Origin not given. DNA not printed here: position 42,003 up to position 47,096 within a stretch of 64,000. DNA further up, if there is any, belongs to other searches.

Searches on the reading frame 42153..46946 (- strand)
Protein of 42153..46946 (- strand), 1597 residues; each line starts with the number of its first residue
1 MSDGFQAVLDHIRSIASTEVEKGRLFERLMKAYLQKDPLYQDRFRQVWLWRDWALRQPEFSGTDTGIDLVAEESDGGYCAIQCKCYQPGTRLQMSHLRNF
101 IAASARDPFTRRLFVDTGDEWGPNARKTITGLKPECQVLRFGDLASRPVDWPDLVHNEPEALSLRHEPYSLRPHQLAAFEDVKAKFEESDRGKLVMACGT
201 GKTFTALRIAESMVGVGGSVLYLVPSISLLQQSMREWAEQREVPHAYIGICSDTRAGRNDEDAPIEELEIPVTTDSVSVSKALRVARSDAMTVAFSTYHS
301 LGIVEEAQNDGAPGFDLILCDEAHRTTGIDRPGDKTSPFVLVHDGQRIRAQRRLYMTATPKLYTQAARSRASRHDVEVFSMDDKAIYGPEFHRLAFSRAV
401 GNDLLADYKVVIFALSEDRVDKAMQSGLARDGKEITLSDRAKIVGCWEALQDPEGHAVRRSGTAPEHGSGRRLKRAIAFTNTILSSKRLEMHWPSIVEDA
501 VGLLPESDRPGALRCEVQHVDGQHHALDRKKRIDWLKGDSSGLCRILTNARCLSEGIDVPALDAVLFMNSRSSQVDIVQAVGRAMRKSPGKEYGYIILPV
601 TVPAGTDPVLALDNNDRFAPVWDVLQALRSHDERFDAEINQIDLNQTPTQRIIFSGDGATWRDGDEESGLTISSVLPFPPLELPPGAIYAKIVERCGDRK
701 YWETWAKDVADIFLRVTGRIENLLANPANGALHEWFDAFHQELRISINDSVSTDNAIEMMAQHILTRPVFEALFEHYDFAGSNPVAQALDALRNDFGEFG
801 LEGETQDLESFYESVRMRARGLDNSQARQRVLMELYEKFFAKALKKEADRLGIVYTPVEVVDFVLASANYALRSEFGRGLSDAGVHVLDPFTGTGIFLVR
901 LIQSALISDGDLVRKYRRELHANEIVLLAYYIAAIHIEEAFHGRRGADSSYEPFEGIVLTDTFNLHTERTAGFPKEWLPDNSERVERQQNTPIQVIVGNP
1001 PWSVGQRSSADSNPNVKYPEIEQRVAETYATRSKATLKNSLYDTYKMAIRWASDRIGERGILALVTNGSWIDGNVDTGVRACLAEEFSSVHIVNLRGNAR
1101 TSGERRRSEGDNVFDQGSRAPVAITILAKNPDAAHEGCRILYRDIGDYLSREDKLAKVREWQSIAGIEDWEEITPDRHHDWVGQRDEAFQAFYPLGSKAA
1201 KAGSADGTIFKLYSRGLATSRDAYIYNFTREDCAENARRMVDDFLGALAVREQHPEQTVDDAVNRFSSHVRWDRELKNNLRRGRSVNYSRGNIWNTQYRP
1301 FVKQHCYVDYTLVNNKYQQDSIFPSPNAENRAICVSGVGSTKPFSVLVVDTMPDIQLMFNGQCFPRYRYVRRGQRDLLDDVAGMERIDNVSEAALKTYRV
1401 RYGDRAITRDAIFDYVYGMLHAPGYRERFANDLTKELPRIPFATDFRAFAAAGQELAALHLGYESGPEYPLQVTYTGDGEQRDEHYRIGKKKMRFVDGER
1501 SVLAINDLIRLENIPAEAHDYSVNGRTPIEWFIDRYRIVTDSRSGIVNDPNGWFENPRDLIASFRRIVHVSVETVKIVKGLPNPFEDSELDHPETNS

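Call 51: search_protein_families(library=pfam, proteins=[window:42153-46946:-], max_evalue=0.00001)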
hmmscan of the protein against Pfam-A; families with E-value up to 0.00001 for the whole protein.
window:42153-46946:- (1597 aa): 5 families
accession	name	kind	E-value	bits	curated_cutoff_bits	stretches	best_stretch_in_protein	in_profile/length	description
PF18135.7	Type_ISP_C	-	9.1e-91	304.9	25.9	1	1209-1561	2-340/342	Type ISP C-terminal specificity domain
PF22240.1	ISP_coupler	-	1.4e-40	139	27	1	701-826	1-125/126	Type ISP restriction-modification enzyme, coupler domain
PF13156.12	Mrr_cat_2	-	1.1e-35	122.8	22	1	36-158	2-124/127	Restriction endonuclease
PF04851.21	ResIII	-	3.1e-21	76.4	22.5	1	169-361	2-163/164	Type III restriction enzyme, res subunit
PF00271.37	Helicase_C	-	1.9e-08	35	23.5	1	514-587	39-109/110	Helicase conserved C-terminal domain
